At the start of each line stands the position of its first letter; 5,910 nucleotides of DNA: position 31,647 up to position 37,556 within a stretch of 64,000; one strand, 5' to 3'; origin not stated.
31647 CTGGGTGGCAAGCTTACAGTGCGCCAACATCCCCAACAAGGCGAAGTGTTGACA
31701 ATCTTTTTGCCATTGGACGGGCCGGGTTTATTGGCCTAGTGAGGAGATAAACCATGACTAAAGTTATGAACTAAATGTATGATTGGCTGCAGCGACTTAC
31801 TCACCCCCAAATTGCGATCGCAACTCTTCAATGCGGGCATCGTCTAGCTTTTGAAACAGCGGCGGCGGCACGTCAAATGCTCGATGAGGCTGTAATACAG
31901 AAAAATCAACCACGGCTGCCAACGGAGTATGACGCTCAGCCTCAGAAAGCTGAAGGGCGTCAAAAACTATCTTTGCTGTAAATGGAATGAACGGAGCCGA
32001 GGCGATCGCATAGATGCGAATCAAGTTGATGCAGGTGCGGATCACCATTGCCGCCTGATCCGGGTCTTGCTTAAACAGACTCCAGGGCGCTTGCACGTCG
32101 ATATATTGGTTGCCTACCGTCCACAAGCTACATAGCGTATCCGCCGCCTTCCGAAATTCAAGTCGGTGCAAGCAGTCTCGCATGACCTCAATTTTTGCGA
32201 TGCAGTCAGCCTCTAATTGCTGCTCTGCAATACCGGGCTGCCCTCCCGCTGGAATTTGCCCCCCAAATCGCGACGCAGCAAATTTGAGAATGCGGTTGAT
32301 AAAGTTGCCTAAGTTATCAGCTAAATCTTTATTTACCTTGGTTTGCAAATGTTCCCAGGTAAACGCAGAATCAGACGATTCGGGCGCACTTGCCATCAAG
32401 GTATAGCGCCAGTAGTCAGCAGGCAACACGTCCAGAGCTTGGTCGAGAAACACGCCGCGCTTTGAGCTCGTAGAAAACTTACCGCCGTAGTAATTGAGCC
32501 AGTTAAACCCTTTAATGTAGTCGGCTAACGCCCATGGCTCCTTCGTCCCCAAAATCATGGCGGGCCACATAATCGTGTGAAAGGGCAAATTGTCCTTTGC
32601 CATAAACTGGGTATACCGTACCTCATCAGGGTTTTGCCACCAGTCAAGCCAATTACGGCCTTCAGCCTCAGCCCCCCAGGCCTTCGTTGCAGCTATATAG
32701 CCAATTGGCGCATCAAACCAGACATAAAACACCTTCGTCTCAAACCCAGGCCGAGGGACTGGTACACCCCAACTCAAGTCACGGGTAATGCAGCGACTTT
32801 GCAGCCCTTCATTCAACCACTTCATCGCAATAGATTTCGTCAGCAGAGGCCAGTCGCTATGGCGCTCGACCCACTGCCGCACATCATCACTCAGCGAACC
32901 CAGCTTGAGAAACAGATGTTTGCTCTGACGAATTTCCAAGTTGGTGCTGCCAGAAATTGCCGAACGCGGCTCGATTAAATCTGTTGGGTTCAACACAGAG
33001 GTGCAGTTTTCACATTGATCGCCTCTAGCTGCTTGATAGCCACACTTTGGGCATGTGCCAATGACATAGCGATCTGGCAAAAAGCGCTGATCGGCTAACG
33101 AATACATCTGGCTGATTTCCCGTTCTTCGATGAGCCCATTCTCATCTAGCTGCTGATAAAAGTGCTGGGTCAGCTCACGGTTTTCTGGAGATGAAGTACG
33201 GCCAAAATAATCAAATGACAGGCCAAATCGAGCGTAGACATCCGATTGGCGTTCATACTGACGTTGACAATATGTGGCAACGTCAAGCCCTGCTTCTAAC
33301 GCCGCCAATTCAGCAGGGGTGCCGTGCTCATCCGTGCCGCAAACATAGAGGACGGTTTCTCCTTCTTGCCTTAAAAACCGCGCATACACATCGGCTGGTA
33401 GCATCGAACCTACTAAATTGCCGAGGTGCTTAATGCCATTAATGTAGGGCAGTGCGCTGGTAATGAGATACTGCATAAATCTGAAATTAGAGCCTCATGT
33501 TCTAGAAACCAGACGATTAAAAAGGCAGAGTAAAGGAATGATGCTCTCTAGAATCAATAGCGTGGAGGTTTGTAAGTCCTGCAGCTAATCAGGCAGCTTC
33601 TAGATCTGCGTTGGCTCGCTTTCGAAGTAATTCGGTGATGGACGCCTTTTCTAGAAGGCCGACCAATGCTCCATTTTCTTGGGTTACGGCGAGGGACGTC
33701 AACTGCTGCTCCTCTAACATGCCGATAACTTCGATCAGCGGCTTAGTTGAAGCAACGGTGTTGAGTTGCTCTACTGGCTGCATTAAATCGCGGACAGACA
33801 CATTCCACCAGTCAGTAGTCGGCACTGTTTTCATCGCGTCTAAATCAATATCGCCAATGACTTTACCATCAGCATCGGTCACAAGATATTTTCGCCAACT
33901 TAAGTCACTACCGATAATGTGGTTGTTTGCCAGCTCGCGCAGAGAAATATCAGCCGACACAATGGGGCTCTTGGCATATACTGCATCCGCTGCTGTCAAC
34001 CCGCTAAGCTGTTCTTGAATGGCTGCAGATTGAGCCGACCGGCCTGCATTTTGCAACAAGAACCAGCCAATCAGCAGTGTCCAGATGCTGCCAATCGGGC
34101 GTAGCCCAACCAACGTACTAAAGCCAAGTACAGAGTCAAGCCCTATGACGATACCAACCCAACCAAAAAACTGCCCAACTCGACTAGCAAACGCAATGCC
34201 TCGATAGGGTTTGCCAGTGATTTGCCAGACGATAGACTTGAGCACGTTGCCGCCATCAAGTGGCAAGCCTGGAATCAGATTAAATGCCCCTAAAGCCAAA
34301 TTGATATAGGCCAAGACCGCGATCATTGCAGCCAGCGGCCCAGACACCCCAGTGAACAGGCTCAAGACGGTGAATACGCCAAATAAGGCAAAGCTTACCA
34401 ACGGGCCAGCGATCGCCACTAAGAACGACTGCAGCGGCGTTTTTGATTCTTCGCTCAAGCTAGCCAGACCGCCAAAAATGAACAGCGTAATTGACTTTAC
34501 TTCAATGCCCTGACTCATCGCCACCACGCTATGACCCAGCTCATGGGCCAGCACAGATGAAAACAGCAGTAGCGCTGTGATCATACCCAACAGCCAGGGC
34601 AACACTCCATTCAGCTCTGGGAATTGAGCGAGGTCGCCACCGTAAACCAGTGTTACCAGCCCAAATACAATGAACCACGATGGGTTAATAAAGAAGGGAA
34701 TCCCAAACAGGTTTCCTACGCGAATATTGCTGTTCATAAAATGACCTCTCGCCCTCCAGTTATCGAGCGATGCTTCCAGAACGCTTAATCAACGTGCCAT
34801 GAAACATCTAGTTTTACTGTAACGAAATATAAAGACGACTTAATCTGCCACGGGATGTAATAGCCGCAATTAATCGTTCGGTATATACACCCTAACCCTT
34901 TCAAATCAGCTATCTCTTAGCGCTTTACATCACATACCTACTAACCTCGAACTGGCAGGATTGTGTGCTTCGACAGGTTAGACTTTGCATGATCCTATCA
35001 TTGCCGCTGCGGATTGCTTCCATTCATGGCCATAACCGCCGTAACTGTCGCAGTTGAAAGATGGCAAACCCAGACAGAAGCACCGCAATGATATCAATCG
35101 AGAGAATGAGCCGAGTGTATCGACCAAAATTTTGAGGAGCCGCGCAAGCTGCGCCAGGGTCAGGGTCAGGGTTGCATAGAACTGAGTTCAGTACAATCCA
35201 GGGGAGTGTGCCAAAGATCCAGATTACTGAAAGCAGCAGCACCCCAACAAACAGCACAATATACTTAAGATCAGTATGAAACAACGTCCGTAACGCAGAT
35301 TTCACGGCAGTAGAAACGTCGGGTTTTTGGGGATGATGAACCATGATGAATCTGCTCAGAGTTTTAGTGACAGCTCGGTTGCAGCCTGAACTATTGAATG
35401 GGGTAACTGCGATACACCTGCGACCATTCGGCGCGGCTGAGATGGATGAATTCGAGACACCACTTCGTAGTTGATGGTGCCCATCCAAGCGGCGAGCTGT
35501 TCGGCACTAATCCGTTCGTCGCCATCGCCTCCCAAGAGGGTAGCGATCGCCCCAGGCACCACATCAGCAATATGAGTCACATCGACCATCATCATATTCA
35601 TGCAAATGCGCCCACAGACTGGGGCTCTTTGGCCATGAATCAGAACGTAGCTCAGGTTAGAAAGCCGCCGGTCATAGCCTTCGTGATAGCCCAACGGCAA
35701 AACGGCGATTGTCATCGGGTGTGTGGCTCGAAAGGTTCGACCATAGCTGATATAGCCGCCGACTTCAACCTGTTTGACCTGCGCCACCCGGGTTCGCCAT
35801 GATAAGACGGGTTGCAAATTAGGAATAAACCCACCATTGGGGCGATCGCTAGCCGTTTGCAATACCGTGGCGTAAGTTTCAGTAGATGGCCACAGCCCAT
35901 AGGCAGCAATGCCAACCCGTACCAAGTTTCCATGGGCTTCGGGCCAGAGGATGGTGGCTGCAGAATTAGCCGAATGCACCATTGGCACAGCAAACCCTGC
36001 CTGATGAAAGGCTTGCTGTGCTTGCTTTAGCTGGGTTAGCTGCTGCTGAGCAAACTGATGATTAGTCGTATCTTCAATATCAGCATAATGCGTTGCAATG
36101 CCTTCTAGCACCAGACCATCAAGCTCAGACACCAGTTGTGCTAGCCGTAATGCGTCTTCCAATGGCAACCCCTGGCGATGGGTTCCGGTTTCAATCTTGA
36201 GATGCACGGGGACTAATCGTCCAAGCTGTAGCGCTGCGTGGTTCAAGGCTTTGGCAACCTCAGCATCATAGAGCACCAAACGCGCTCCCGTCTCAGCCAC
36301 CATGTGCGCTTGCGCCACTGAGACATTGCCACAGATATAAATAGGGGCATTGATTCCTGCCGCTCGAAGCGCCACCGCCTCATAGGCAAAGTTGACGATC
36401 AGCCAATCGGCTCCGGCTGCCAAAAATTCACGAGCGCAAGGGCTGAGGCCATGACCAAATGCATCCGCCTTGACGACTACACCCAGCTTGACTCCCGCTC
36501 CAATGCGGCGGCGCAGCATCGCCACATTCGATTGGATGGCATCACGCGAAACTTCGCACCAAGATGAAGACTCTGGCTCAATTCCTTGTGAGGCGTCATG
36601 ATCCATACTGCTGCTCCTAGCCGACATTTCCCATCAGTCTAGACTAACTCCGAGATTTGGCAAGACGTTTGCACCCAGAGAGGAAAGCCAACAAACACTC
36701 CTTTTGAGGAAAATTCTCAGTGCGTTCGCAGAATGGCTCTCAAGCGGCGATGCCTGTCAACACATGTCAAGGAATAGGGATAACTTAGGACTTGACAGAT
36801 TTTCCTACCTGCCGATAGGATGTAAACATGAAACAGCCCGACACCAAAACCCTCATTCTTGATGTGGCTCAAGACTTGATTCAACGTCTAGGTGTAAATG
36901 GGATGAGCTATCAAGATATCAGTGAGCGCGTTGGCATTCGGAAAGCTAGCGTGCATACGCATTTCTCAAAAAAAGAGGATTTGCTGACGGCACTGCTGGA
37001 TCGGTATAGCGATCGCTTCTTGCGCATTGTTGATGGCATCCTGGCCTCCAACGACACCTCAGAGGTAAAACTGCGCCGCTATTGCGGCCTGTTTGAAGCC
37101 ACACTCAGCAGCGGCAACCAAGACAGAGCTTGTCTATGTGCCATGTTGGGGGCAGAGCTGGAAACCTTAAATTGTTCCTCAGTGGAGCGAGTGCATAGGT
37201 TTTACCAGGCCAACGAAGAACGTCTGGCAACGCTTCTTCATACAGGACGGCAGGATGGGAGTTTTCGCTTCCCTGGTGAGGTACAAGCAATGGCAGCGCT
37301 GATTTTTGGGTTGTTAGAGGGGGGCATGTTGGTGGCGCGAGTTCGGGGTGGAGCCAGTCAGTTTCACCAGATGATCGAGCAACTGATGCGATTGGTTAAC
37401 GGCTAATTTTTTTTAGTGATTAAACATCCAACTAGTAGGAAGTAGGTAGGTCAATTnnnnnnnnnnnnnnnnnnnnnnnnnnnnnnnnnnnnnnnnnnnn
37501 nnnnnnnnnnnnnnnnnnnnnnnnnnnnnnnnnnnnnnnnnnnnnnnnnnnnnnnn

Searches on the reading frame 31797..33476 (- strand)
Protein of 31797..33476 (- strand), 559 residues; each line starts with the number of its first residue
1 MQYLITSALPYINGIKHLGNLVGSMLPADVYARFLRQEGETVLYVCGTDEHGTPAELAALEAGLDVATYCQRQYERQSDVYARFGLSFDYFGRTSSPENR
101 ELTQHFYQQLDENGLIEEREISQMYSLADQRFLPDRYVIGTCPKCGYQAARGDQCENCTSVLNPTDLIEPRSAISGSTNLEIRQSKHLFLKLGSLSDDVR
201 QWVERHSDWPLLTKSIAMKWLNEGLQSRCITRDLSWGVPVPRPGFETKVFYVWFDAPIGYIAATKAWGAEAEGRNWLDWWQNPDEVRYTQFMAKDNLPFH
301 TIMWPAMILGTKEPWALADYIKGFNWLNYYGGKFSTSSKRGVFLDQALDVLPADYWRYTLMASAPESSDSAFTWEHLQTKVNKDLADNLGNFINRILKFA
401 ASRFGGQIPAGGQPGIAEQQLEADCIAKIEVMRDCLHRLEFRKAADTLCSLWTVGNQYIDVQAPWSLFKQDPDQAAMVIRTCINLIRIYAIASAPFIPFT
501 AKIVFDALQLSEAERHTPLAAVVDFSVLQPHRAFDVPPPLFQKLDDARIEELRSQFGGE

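Call 53: search_protein_families(library=pfam, proteins=[window:31797-33476:-], max_evalue=0.00001)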
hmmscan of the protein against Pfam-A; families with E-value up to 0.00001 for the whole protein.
window:31797-33476:- (559 aa): 3 families
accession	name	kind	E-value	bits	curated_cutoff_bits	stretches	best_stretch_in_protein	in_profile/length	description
PF09334.17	tRNA-synt_1g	-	1.4e-150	501.9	20.1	1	3-396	1-390/391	tRNA synthetases class I (M)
PF19303.5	Anticodon_3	-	3.8e-41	140.9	23.5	1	408-558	1-149/152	Anticodon binding domain of methionyl tRNA ligase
PF00133.28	tRNA-synt_1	-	8.8e-12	44.9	22.7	1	2-241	24-244/414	tRNA synthetases class I (I, L, M and V)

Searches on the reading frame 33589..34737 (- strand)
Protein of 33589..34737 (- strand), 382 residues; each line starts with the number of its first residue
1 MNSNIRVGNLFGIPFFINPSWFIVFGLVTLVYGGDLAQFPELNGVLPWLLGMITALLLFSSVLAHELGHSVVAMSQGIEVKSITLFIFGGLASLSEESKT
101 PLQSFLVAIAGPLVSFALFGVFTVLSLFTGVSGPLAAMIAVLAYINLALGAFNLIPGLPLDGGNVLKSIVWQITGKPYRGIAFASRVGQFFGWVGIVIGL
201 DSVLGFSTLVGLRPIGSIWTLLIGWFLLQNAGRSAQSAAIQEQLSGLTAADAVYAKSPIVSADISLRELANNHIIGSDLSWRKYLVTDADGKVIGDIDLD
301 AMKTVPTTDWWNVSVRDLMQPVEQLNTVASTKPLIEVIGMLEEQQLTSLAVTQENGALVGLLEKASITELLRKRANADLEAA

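Call 53: search_protein_families(library=pfam, proteins=[window:33589-34737:-], max_evalue=0.00001)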
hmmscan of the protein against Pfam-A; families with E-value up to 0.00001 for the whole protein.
window:33589-34737:- (382 aa): 3 families
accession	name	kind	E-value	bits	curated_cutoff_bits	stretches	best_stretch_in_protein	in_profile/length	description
PF02163.28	Peptidase_M50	-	2.9e-24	86.1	27.2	2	54-129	2-103/221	Peptidase family M50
PF13398.12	Peptidase_M50B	-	3.6e-07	30.5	26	1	59-149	22-110/201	Peptidase M50B-like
PF00571.33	CBS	-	6.3e-06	26.9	24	0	315-371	1-55/57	CBS domain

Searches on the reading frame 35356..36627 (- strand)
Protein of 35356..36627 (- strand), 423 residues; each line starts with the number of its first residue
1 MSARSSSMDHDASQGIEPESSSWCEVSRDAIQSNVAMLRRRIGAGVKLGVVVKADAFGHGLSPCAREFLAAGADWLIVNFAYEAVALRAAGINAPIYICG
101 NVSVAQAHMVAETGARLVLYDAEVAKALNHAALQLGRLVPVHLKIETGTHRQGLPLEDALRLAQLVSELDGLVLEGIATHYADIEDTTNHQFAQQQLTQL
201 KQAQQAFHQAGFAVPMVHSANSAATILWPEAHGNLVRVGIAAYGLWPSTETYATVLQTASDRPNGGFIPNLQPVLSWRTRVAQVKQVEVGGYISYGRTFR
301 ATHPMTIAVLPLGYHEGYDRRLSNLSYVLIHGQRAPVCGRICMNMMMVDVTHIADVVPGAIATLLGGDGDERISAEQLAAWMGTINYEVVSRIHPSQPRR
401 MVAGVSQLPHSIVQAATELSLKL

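Call 53: search_protein_families(library=pfam, proteins=[window:35356-36627:-], max_evalue=0.00001)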
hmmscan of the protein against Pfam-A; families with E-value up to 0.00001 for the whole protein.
window:35356-36627:- (423 aa): 2 families
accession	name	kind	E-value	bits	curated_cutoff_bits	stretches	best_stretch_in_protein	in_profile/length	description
PF01168.26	Ala_racemase_N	-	5.4e-58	196.7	24.1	1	26-245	1-218/220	Alanine racemase, N-terminal domain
PF00842.27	Ala_racemase_C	-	6.5e-44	149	25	1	274-400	1-126/127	Alanine racemase, C-terminal domain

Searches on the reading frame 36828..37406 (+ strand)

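Call 53: search_protein_families(library=pfam, proteins=[window:36828-37406:+], max_evalue=0.00001)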
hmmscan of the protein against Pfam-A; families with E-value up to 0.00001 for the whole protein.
window:36828-37406:+ (192 aa): 2 families
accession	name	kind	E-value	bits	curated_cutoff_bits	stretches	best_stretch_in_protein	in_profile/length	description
PF00440.29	TetR_N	-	2.1e-09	37.5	24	1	10-56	1-47/47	Bacterial regulatory proteins, tetR family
PF16925.10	TetR_C_13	-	3e-07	31.3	27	1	81-184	4-107/109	Tetracyclin repressor-like, C-terminal domain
